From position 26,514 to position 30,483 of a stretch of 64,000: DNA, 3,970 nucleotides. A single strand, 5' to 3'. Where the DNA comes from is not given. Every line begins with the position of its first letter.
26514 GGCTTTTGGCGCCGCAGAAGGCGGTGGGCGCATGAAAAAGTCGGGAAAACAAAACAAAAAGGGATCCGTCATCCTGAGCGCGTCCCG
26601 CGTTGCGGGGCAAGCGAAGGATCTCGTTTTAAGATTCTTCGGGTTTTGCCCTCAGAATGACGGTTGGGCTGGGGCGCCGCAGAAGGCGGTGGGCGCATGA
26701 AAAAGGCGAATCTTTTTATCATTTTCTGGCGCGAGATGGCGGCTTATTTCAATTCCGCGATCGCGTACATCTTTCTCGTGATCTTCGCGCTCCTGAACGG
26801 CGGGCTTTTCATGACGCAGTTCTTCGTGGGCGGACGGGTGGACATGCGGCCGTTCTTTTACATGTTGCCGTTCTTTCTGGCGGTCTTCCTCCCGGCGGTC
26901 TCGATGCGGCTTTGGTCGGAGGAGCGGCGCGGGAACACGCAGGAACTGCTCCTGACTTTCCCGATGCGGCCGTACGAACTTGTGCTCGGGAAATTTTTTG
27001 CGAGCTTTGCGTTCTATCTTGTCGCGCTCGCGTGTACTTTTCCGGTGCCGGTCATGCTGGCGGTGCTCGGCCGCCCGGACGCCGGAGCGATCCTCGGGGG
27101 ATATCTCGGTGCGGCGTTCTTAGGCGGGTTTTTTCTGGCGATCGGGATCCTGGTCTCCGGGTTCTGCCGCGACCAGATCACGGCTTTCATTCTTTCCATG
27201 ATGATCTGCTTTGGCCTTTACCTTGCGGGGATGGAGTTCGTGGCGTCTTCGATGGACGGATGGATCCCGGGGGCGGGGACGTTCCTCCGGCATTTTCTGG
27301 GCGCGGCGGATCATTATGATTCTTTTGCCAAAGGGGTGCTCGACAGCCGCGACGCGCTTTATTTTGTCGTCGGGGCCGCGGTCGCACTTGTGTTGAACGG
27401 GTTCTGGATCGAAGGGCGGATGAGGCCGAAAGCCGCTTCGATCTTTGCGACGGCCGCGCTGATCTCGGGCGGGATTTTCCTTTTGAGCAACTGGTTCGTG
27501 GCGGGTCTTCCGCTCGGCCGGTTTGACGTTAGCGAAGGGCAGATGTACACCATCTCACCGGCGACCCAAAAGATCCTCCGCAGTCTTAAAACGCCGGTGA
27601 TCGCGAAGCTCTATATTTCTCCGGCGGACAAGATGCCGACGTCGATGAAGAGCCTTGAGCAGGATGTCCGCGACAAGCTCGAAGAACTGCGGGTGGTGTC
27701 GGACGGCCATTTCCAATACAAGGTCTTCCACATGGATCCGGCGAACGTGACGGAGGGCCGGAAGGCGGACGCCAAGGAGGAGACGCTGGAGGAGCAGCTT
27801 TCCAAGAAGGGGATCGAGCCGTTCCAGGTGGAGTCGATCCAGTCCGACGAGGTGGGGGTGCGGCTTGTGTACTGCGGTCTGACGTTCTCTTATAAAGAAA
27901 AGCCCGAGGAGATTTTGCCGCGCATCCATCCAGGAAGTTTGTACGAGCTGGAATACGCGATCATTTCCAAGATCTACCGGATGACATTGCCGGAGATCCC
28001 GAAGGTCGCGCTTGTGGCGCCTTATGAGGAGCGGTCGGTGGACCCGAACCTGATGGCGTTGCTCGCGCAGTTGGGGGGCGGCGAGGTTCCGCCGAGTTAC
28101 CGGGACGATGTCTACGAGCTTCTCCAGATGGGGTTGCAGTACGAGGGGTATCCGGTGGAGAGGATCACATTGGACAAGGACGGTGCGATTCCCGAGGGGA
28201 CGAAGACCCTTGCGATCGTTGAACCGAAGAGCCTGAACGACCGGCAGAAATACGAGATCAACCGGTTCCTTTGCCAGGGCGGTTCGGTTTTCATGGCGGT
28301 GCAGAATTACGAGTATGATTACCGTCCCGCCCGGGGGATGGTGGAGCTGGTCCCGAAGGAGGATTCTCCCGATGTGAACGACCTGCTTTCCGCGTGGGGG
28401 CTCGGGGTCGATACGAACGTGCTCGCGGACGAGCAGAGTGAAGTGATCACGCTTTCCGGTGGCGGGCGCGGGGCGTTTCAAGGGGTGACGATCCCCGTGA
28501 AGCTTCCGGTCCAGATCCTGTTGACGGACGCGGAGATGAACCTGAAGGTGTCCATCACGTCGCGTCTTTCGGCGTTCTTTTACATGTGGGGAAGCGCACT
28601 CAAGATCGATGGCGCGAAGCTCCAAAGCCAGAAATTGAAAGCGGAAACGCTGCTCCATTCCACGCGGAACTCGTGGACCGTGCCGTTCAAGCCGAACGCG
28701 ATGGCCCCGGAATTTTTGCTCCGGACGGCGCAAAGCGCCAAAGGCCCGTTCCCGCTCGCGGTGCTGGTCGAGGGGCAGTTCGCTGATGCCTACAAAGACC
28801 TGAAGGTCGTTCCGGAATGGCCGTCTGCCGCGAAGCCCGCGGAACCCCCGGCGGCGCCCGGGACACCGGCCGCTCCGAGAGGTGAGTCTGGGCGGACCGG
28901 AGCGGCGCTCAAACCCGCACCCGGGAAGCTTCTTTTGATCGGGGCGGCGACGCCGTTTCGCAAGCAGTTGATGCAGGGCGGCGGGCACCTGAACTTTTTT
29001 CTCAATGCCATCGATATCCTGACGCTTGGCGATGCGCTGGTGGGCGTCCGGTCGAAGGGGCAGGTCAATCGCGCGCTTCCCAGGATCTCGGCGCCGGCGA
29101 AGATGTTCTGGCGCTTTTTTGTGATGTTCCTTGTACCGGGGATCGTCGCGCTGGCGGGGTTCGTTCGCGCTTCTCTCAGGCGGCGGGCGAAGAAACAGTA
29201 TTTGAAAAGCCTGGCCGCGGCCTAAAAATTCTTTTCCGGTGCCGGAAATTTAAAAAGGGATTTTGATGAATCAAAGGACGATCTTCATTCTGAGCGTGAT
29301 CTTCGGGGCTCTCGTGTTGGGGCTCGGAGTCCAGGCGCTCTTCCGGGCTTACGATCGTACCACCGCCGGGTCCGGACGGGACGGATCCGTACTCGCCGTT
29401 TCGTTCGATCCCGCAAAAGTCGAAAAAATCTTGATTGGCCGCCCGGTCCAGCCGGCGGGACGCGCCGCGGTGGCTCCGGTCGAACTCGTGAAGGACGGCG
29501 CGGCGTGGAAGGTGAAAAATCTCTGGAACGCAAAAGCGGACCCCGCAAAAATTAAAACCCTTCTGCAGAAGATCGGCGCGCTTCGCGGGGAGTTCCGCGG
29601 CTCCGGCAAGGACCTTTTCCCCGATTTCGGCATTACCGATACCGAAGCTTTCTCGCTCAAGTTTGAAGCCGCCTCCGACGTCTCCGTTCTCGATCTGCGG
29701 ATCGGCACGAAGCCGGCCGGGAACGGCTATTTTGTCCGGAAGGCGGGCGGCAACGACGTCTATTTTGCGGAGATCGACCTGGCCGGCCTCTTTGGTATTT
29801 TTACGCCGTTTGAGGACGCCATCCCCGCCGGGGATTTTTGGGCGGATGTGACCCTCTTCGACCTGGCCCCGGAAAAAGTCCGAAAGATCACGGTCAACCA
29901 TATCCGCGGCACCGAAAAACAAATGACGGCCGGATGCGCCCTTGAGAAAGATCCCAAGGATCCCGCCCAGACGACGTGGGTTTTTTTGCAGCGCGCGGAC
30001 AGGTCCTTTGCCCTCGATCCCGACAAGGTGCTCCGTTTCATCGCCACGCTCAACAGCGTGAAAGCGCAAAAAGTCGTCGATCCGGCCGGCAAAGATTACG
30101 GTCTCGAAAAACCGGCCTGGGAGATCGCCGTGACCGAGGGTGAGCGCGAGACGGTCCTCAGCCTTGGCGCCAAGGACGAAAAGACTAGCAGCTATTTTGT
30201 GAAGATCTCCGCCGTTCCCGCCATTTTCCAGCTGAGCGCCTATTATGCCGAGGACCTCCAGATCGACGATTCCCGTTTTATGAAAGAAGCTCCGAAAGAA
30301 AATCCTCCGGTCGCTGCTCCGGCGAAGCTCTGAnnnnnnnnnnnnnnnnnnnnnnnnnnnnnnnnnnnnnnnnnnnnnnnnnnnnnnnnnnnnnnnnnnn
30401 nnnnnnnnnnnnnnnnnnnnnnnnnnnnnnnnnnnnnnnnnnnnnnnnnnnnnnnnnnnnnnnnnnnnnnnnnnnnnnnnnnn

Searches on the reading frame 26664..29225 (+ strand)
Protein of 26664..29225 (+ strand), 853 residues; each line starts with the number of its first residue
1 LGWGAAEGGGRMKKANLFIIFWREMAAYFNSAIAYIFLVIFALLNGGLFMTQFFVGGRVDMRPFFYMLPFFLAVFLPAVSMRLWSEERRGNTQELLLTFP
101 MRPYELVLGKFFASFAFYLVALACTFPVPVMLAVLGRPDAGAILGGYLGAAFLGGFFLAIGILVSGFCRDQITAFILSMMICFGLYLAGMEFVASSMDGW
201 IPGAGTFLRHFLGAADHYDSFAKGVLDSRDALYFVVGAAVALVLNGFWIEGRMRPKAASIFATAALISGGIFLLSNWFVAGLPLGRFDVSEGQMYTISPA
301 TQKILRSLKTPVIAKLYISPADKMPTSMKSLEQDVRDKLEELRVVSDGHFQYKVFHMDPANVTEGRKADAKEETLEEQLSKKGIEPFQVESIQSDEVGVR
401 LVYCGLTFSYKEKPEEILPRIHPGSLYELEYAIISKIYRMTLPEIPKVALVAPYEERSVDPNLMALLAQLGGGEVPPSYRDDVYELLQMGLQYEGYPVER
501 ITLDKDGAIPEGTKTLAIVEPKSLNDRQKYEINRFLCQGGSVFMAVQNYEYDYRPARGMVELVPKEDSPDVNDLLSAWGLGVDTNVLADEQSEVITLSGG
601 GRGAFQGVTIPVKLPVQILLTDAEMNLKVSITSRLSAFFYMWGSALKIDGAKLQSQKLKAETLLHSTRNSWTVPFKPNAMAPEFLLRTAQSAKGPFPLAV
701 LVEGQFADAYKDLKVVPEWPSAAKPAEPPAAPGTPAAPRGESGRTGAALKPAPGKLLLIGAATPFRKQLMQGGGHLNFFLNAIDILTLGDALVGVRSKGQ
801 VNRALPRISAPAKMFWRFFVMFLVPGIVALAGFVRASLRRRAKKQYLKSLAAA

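Call 67: search_protein_families(library=pfam, proteins=[window:26664-29225:+], max_evalue=0.0001)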
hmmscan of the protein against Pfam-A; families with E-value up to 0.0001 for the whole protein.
window:26664-29225:+ (853 aa): 4 families
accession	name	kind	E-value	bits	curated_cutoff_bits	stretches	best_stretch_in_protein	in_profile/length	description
PF09822.16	ABC_transp_aux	-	1.7e-32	113.2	34.7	1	473-714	11-238/288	ABC-type uncharacterized transport system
PF23357.1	DUF7088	-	1.2e-17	64.4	27.8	1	292-408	2-104/105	Domain of unknown function (DUF7088)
PF12698.13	ABC2_membrane_3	-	8.1e-09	35.5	31.6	1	64-204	164-302/347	ABC-2 family transporter protein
PF12679.13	ABC2_membrane_2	-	4.5e-08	33.1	27.2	1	67-191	73-201/283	ABC-2 family transporter protein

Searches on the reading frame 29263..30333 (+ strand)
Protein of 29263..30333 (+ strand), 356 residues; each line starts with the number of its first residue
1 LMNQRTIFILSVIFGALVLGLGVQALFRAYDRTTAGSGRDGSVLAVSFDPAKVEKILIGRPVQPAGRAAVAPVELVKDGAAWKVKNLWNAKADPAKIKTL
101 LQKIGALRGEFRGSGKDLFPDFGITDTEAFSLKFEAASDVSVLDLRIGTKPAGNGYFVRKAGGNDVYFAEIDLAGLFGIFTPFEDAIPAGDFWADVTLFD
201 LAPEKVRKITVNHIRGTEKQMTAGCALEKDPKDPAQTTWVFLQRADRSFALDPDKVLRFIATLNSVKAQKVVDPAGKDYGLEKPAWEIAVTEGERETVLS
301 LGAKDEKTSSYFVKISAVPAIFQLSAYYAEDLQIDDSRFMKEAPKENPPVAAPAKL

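Call 67: search_protein_families(library=pfam, proteins=[window:29263-30333:+], max_evalue=0.0001)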
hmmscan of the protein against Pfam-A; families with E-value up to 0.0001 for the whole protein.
window:29263-30333:+ (356 aa): 1 family
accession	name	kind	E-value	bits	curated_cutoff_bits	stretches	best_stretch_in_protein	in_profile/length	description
PF14238.11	DUF4340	-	1.2e-27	97.7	25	2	245-343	5-106/183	Domain of unknown function (DUF4340)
